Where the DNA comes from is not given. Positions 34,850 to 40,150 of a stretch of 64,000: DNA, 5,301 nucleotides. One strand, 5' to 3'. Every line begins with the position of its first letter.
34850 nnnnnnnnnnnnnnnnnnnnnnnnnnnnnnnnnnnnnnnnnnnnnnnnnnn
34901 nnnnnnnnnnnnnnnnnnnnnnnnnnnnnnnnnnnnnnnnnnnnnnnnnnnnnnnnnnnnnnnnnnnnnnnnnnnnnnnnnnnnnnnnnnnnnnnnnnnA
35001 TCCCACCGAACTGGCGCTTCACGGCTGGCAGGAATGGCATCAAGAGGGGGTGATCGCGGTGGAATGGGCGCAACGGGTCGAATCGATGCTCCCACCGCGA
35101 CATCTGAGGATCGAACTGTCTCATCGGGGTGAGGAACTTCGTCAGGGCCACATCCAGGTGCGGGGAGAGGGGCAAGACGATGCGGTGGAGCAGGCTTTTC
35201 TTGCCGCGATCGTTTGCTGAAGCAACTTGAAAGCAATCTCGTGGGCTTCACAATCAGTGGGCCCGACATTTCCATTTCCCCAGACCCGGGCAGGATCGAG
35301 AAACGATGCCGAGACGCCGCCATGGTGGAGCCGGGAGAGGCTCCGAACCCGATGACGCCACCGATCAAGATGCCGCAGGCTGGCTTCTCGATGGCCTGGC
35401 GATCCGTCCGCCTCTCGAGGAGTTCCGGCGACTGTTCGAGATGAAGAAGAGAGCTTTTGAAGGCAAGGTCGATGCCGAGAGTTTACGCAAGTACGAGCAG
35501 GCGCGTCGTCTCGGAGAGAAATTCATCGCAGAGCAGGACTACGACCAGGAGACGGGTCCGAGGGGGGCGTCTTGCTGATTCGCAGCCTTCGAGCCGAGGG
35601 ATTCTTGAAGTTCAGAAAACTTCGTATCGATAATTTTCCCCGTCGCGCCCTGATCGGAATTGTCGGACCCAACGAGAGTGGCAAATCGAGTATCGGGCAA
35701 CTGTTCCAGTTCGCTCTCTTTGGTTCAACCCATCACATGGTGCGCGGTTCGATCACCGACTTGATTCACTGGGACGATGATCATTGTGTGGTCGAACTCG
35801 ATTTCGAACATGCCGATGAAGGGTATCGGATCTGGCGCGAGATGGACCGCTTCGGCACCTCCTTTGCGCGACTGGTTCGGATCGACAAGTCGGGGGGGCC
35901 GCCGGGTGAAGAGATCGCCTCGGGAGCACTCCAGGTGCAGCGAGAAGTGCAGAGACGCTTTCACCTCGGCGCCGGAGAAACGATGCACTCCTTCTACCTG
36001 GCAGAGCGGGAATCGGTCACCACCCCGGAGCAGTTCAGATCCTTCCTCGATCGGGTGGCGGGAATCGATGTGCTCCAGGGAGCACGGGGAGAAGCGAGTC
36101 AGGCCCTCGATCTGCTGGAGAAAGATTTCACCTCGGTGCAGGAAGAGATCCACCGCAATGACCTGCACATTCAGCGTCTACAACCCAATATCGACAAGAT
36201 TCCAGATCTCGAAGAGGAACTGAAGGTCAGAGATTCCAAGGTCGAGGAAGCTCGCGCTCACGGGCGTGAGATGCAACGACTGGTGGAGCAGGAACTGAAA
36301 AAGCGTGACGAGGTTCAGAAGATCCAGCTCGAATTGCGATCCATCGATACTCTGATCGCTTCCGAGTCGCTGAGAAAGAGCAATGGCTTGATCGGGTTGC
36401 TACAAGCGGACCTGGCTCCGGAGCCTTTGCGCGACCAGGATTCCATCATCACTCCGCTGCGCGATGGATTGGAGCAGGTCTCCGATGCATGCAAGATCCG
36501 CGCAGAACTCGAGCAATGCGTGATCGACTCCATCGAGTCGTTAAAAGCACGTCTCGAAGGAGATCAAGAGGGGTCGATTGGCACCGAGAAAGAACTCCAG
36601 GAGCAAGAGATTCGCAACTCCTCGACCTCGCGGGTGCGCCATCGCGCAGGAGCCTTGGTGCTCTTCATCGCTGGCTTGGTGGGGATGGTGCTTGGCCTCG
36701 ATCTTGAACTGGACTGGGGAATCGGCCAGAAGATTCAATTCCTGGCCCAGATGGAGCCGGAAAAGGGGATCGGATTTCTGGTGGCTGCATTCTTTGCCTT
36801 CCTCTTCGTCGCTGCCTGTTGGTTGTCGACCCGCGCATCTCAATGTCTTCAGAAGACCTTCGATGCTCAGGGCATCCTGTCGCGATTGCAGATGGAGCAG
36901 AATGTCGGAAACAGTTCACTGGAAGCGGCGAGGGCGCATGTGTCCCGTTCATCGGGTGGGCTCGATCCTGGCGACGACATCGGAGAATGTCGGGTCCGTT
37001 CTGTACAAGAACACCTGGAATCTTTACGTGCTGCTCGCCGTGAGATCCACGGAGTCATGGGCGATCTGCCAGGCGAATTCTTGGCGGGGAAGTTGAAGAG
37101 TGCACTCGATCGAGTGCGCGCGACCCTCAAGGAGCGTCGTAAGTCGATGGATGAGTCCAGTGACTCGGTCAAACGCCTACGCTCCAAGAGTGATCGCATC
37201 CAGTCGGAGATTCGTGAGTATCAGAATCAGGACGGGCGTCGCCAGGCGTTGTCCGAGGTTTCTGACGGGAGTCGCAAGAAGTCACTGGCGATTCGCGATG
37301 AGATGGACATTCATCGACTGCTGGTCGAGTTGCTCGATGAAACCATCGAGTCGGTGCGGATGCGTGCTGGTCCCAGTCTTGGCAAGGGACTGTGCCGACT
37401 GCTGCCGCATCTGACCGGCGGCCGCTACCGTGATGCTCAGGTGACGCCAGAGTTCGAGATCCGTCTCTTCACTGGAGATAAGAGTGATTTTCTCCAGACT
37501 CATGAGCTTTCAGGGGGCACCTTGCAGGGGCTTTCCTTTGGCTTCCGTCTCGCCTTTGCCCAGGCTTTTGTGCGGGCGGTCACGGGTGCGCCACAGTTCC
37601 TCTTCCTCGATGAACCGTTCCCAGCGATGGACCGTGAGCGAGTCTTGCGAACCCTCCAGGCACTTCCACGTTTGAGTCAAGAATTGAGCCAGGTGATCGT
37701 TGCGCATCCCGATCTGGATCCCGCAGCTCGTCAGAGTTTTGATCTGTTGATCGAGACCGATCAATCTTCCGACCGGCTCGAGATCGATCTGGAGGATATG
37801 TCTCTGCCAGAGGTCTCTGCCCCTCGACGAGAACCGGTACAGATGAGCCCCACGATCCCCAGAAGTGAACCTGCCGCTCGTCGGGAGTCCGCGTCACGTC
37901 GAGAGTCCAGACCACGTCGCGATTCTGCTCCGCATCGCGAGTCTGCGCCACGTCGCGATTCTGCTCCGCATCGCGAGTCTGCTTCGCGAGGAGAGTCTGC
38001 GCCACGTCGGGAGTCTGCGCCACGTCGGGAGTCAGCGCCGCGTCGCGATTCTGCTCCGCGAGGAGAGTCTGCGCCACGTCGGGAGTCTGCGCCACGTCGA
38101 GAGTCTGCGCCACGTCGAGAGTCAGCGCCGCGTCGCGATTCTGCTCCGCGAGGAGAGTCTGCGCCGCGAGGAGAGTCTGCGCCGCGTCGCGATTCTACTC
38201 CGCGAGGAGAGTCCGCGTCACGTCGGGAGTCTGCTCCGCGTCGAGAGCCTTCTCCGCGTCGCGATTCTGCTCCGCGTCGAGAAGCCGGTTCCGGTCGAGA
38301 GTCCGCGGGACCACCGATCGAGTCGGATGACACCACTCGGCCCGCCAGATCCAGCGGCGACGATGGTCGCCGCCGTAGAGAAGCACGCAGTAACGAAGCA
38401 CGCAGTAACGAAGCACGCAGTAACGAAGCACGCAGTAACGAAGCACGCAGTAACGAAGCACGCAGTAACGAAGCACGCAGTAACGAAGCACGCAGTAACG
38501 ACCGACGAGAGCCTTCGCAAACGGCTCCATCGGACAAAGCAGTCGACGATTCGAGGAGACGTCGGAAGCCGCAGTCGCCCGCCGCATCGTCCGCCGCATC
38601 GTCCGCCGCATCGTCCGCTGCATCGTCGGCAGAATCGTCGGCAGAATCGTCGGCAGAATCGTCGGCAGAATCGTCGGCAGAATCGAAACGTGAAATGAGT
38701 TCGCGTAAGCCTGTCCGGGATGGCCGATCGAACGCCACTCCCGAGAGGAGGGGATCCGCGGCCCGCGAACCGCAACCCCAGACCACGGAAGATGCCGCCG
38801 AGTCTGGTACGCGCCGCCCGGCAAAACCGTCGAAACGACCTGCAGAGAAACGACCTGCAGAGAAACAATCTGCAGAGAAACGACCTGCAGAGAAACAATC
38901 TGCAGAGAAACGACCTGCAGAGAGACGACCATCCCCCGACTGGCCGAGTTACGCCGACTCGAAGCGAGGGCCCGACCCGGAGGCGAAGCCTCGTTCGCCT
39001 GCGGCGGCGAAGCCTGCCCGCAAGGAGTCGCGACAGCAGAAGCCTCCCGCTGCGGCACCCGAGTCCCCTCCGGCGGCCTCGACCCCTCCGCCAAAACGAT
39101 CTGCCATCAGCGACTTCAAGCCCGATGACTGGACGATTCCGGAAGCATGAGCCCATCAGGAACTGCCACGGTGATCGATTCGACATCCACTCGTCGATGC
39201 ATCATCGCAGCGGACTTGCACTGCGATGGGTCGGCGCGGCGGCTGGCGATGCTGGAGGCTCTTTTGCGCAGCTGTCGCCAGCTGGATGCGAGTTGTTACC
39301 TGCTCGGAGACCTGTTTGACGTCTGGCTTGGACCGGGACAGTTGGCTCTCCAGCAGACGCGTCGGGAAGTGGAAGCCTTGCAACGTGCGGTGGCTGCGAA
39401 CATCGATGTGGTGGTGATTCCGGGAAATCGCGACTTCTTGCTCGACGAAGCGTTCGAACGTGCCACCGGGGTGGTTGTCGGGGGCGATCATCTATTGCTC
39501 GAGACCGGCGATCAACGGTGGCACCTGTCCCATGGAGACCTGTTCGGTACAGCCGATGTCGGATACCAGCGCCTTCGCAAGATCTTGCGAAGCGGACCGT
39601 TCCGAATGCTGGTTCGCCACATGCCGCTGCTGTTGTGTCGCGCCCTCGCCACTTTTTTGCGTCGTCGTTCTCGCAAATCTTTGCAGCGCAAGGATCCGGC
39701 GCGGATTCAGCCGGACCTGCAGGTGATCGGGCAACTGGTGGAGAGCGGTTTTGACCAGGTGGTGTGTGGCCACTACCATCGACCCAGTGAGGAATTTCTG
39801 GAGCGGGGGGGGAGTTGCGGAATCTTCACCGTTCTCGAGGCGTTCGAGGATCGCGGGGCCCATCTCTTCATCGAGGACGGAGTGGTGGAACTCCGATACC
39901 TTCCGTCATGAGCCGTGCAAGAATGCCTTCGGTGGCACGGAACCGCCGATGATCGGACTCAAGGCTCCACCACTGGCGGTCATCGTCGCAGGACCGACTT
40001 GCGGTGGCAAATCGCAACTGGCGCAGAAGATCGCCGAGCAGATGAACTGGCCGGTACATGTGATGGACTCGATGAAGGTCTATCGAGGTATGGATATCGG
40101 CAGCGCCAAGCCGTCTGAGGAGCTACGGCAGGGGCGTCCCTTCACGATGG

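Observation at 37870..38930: Four back-to-back in-frame tandem repeat arrays encoding a ~400-aa charged low-complexity tail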

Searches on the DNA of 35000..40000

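Call 57: search_rna_families(source=window, start=35000, end=40000, threshold=gathering)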
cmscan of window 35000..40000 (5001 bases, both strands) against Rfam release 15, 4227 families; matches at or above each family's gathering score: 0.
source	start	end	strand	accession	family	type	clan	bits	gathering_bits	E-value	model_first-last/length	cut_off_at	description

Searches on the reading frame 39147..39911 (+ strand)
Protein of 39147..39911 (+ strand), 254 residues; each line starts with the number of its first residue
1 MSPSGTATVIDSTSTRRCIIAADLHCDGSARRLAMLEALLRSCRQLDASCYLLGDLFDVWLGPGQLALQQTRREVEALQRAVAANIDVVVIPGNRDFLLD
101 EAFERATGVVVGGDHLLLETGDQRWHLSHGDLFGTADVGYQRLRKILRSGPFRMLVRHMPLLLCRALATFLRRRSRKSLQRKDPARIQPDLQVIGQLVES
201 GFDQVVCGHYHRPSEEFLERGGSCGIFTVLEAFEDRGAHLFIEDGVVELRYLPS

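Call 11: search_protein_families(library=pfam, proteins=[window:39147-39911:+], max_evalue=0.01)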
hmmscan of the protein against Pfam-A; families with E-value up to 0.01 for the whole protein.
window:39147-39911:+ (254 aa): 2 families
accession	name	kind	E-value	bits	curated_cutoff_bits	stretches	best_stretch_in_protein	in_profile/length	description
PF00149.33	Metallophos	-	1.1e-07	33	21.5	1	19-213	4-191/191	Calcineurin-like phosphoesterase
PF12850.12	Metallophos_2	-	0.0002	21.8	27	0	18-136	3-92/154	Calcineurin-like phosphoesterase superfamily domain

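Call 31: search_protein_families(library=ncbifam, proteins=[window:39147-39911:+], max_evalue=0.01)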
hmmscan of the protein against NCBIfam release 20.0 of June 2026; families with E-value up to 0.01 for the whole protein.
window:39147-39911:+ (254 aa): 2 families
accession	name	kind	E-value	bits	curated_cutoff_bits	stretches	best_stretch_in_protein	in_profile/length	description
NF003743.0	PRK05340.1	equivalog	1.6e-35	122.4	134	1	18-248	4-235/242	UDP-2,3-diacylglucosamine diphosphatase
TIGR01854.1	lipid_A_lpxH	equivalog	2.5e-29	102.2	190.35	1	22-240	5-224/231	UDP-2,3-diacylglucosamine diphosphatase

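Call 74: search_protein_families(library=padloc, proteins=[window:39147-39911:+], max_evalue=0.01)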
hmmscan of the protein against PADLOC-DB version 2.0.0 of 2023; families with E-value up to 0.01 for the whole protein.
window:39147-39911:+ (254 aa): 0 families
